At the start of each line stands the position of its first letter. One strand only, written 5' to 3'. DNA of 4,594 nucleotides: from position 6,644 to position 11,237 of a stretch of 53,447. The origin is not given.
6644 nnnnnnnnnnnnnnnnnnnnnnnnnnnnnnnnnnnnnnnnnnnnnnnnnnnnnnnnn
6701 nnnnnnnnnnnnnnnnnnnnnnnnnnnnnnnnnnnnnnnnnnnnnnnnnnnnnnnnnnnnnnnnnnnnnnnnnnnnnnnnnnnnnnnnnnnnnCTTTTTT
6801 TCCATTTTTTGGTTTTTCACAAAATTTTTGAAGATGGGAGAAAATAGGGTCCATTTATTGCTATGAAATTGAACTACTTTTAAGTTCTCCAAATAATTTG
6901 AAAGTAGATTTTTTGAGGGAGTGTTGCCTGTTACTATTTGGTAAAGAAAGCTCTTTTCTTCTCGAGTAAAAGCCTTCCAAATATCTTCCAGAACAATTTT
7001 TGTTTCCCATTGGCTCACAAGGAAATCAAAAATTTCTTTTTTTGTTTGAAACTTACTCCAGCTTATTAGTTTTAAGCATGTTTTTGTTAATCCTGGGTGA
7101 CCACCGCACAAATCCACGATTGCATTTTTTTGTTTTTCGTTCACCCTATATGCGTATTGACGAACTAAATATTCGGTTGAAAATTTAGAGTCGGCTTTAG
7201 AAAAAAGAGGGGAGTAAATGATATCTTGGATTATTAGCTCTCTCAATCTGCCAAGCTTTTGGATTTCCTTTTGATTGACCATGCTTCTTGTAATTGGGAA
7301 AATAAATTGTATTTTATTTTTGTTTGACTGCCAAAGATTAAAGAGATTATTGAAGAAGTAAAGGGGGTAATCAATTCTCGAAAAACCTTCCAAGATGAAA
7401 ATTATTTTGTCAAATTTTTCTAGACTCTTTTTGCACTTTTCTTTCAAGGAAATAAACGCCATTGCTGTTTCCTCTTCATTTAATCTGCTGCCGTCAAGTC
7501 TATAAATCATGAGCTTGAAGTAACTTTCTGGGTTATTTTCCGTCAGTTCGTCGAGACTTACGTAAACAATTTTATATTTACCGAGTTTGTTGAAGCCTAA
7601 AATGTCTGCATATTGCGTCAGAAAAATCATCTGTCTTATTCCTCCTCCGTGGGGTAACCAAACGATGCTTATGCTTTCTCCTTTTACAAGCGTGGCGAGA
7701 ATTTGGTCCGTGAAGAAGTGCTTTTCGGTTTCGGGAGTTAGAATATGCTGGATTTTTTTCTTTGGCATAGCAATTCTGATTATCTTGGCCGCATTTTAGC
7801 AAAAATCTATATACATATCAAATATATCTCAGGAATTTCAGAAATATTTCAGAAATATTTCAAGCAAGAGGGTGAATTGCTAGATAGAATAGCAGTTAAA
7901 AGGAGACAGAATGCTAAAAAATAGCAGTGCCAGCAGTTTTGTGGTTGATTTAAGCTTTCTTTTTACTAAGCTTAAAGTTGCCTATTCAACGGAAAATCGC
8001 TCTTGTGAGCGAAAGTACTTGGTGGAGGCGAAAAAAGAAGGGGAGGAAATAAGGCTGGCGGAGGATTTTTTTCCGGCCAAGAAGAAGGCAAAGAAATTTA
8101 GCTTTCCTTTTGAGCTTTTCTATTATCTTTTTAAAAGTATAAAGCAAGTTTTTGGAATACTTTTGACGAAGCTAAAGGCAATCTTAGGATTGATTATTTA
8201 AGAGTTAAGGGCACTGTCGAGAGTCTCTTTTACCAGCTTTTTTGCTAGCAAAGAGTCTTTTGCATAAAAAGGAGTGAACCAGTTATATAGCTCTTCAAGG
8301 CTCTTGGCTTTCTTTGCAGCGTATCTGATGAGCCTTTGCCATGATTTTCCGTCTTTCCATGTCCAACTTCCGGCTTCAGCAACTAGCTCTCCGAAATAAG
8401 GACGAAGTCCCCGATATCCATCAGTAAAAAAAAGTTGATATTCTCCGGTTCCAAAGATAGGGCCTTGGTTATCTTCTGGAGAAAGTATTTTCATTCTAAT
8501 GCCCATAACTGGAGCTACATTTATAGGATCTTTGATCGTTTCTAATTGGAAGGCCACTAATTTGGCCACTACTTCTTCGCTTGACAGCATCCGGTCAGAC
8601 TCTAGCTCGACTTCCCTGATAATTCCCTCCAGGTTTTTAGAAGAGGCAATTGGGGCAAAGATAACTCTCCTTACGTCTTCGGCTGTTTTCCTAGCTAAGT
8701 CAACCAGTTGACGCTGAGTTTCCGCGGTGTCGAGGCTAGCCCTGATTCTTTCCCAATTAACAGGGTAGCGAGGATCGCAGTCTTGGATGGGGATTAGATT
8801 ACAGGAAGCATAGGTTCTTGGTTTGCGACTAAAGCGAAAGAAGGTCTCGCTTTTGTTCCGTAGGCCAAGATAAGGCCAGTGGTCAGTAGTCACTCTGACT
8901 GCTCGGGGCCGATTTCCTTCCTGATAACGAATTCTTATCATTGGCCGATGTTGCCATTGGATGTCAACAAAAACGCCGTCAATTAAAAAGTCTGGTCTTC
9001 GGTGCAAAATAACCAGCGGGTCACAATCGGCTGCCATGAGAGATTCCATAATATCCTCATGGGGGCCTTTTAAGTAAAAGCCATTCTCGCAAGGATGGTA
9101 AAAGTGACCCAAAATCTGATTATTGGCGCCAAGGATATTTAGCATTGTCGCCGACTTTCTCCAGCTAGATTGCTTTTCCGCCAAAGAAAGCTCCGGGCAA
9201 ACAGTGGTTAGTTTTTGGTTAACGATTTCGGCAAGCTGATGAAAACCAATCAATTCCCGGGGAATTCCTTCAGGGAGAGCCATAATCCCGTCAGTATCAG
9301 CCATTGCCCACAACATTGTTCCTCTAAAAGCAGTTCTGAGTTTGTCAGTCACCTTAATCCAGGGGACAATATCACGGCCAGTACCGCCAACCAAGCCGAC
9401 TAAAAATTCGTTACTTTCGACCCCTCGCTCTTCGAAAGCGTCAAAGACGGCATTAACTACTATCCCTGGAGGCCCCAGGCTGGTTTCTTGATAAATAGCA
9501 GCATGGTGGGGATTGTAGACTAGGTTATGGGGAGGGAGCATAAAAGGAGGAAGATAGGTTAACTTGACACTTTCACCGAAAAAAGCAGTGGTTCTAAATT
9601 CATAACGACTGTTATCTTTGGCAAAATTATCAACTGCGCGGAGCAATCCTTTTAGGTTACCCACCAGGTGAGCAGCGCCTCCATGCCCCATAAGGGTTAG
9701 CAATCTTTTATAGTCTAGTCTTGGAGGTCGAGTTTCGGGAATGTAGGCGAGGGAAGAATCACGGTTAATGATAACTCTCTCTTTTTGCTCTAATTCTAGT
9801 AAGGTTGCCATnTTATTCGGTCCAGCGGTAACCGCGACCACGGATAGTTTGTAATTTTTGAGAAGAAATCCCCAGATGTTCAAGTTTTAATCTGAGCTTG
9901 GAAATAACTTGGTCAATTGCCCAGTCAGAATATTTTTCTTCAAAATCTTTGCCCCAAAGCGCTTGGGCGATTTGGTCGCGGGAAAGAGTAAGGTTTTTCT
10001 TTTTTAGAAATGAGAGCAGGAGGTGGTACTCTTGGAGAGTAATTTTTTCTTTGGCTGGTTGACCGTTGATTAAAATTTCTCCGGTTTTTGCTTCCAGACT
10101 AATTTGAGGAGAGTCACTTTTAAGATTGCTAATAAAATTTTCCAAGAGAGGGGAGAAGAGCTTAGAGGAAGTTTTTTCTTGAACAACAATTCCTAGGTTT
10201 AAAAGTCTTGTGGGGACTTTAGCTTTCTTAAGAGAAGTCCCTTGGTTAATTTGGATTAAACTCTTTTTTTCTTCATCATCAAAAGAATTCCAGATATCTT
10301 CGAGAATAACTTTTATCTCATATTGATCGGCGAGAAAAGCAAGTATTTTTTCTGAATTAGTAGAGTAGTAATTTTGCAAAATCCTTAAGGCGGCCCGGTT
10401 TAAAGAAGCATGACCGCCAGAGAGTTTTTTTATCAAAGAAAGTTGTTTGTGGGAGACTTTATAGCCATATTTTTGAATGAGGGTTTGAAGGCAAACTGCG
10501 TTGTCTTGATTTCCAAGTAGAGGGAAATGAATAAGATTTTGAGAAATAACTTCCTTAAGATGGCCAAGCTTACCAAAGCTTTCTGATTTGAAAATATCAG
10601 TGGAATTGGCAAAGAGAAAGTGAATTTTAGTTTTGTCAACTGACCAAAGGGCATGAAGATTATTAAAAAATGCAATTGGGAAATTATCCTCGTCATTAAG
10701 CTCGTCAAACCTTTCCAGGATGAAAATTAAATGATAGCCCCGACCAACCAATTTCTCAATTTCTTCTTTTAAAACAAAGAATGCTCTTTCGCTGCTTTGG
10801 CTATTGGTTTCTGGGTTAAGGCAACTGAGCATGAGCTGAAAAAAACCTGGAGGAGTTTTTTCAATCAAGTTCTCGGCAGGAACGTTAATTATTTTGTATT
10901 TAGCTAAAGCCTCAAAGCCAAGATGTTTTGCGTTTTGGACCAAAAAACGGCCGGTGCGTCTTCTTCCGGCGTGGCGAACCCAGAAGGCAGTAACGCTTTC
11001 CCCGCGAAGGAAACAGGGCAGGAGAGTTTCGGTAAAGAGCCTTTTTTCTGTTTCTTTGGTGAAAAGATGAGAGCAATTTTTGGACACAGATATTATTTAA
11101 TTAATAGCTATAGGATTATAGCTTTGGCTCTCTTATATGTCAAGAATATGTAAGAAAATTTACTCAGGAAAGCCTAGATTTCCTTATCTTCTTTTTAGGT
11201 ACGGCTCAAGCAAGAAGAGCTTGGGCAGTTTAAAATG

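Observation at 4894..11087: Tandemly duplicated two-gene module: STAND-like/OmpR-wHTH regulator plus a large uncharacterised protein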

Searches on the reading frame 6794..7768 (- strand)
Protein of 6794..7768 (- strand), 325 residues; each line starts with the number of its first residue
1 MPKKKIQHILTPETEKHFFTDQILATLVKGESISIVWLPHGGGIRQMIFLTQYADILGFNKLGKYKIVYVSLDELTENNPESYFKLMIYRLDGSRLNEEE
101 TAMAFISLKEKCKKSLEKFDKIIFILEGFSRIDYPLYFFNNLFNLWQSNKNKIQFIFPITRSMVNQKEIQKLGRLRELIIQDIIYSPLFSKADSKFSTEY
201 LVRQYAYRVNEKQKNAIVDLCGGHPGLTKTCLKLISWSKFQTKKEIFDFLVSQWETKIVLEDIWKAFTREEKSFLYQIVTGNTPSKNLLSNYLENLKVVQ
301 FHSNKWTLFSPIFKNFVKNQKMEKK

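Call 26: find_homologous_proteins(query=window:6794-7768:-)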
Query seq(325 aa) (325 aa): 9 proteins with E <= 0.001 among 1107 candidates.
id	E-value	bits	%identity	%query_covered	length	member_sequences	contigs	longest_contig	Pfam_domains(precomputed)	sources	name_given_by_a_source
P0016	2.6e-179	613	100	86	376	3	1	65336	PF00486.35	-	-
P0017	6.1e-150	517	68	99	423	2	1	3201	PF00486.35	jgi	jgi:hypothetical protein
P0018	8.3e-79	283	45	97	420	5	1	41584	PF00486.35,PF14516.13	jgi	-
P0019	6.5e-74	267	41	100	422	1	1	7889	PF00486.35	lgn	-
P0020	4.6e-67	245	39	98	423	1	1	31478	PF00486.35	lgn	-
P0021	4.9e-63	231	40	99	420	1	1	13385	PF00486.35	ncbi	-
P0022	7.7e-55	205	35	96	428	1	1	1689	PF00486.35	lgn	-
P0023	1.4e-52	197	35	97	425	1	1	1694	PF00486.35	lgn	-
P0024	7.0e-7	47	25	56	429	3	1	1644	PF00486.35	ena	-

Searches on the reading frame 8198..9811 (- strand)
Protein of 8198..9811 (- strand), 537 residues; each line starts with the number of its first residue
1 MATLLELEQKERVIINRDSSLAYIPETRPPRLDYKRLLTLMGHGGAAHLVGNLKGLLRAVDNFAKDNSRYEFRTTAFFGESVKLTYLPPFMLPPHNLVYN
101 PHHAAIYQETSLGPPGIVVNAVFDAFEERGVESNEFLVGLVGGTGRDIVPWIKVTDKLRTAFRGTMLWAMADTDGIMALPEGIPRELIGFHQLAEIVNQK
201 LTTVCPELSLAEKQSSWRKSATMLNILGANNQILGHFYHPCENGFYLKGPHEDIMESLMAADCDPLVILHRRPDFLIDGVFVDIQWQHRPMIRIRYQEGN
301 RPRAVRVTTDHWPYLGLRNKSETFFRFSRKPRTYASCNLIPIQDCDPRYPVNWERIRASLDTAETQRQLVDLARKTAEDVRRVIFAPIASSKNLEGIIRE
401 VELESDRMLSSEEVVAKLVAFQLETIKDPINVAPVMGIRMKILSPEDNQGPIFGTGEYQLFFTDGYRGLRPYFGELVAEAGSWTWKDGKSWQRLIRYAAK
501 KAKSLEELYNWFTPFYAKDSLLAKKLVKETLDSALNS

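Call 5: search_protein_families(library=pfam, proteins=[window:8198-9811:-], max_evalue=1)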
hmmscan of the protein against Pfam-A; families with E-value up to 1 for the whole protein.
window:8198-9811:- (537 aa): 0 families

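Call 6: search_protein_families(library=ncbifam, proteins=[window:8198-9811:-], max_evalue=1)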
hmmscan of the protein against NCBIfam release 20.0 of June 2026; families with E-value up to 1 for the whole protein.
window:8198-9811:- (537 aa): 0 families

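Call 7: search_protein_families(library=padloc, proteins=[window:8198-9811:-], max_evalue=1)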
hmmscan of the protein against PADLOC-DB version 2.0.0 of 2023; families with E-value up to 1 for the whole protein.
window:8198-9811:- (537 aa): 0 families

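Call 8: search_solved_structures(query=window:8198-9811:-, max_evalue=10)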
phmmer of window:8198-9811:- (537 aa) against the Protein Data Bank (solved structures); distinct sequences matched with E-value up to 10: 10.
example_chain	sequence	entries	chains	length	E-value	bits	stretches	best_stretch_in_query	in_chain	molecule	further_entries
9nr7_F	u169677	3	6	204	0.57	11.9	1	38-90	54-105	Voltage-dependent calcium channel gamma-2 subunit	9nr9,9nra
9dhp_E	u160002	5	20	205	0.58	11.9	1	38-90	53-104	Voltage-dependent calcium channel gamma-2 subunit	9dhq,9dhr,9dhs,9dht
9e4y_E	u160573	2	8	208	0.59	11.9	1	38-90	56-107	Voltage-dependent calcium channel gamma-2 subunit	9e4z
8vhv_A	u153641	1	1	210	0.6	11.8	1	38-90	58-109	Voltage-dependent calcium channel gamma-2 subunit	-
9p9b_H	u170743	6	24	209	0.61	11.8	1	38-90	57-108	Voltage-dependent calcium channel gamma-2 subunit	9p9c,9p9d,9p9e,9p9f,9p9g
8c1r_E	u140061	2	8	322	1.2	10.9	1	38-90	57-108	Voltage-dependent calcium channel gamma-2 subunit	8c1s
9qdn_H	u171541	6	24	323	1.2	10.9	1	38-90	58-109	Voltage-dependent calcium channel gamma-2 subunit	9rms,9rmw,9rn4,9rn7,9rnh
5kk2_E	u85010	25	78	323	1.2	10.9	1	38-90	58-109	Voltage-dependent calcium channel gamma-2 subunit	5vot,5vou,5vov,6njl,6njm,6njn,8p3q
8piv_E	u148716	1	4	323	1.2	10.8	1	38-90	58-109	Voltage-dependent calcium channel gamma-2 subunit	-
8fp4_E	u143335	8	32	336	1.3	10.7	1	37-90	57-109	Voltage-dependent calcium channel gamma-2 subunit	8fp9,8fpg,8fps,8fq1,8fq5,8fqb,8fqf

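Call 10: find_homologous_proteins(query=window:8198-9811:-)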
Query window:8198-9811:- (537 aa): 3 proteins with E <= 0.001 among 8000 candidates.
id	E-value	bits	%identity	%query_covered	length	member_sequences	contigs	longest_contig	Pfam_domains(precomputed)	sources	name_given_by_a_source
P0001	0.0e+0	1244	100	100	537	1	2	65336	-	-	-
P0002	0.0e+0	1019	81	100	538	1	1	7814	-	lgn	-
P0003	8.0e-157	541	48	99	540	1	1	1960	-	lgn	-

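Call 75: search_protein_families(library=phrogs, proteins=[window:8198-9811:-], max_evalue=0.01)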
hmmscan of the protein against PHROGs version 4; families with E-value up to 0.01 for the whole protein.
window:8198-9811:- (537 aa): 0 families

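Call 78: find_encoding_contigs(protein=P0002, flank=8000, max_places=2)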
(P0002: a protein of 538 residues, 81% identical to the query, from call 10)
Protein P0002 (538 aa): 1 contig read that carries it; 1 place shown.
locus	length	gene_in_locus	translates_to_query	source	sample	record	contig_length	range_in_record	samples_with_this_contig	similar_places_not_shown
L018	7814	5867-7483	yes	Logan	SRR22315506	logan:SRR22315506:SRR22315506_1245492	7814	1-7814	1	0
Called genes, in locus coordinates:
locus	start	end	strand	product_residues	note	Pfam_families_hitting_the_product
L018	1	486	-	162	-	?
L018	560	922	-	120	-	PF05635:23S_rRNA_IVP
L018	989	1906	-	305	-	PF07992:Pyr_redox_2, PF13738:Pyr_redox_3, PF00070:Pyr_redox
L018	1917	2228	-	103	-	PF00085:Thioredoxin, PF14595:Thioredoxin_9, PF13098:Thioredoxin_2, PF13728:TraF, PF13905:Thioredoxin_8 (faint), PF13192:Thioredoxin_3 (weak), PF07689:KaiB (weak)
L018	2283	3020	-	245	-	PF03477:ATP-cone, PF04471:Mrr_cat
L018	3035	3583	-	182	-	-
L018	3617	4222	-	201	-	-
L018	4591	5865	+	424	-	PF00486:Trans_reg_C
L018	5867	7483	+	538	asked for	-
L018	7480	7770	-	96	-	-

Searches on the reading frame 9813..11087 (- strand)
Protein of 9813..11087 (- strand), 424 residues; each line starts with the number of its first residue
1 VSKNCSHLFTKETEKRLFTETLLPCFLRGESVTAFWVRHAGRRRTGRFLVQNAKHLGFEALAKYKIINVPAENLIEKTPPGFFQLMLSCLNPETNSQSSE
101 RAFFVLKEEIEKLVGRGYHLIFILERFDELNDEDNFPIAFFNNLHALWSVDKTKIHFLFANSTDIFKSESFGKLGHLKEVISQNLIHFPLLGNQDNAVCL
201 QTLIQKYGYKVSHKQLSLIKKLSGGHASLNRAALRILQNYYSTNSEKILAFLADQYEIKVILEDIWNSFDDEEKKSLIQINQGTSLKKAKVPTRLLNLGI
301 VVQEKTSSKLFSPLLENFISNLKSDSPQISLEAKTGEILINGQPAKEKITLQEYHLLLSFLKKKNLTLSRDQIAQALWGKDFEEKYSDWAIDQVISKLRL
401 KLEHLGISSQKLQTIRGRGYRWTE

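Call 5: search_protein_families(library=pfam, proteins=[window:9813-11087:-], max_evalue=1)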
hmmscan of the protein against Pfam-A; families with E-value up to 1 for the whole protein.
window:9813-11087:- (424 aa): 1 family
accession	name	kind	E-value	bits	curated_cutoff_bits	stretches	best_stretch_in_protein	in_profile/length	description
PF00486.34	Trans_reg_C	-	1.4e-14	54.4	26.2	1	348-421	5-76/77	Transcriptional regulatory protein, C terminal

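Call 6: search_protein_families(library=ncbifam, proteins=[window:9813-11087:-], max_evalue=1)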
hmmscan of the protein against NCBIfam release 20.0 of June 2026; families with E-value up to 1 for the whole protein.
window:9813-11087:- (424 aa): 30 families (the best 25 are shown)
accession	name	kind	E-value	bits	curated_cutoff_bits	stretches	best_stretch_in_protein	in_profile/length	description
TIGR02154.1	PhoB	equivalog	3.4e-09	36.3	296.2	1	328-422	136-225/226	phosphate regulon transcriptional regulator PhoB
NF010430.0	PRK13856.1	equivalog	3.8e-09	36.6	344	1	339-421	146-226/241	two-component response regulator VirG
NF041734.1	resp_reg_RppA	equivalog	1.7e-08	34.1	250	1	330-422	135-227/229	two-component system response regulator RppA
NF045914.1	RespRegNblR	equivalog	4e-08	33.1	300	1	329-420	137-223/228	response regulator transcription factor NblR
NF045944.1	ResRegRpaBCyano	equivalog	1.2e-07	31.4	330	1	348-421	153-226/229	response regulator transcription factor RpaB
NF008296.0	PRK11083.1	equivalog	2.6e-07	30.3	273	1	347-421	152-224/228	two-component system response regulator CreB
NF053854.1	RespRegPhoBBctds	equivalog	3.6e-07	29.8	270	1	328-422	137-224/225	two-component system response regulator PhoB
NF007546.0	PRK10161.1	equivalog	3.4e-06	26.8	471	1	329-423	137-226/229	phosphate response regulator transcription factor PhoB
NF007982.1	PRK10710.1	equivalog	3.7e-06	26.7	380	1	348-423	155-228/235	envelope stress response regulator BaeR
TIGR01387.1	cztR_silR_copR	subfamily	7.3e-06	25.8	279.2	1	346-420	145-216/218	heavy metal response regulator transcription factor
NF000402.1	vanR-B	exception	1.8e-05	24.3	480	1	348-423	149-217/219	vancomycin resistance response regulator transcription factor VanR-B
NF041733.1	resp_reg_CseB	equivalog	2.3e-05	23.9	350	1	331-422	144-226/228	two-component system response regulator CseB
NF008034.0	PRK10766.1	equivalog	3.4e-05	23.4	275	1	347-421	158-225/231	two-component system response regulator TorR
NF041209.1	resp_regPieR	equivalog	4.8e-05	23.1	450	1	330-424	140-229/231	two component system response regulator PieR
NF040689.1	MtrAB_MtrA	equivalog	5.3e-05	22.7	300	1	346-421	144-217/219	MtrAB system response regulator MtrA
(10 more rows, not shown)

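Call 7: search_protein_families(library=padloc, proteins=[window:9813-11087:-], max_evalue=1)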
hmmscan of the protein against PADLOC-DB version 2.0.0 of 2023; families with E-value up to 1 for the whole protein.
window:9813-11087:- (424 aa): 0 families

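Call 75: search_protein_families(library=phrogs, proteins=[window:9813-11087:-], max_evalue=0.01)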
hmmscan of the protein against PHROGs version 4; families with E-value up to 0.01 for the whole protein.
window:9813-11087:- (424 aa): 2 families
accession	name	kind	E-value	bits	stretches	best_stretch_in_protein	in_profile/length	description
phrog_731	-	unknown function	4.2e-12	46.9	1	326-423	132-225/227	-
phrog_31800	-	transcription regulation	0.00033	21.6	1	341-423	15-94/152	transcriptional regulator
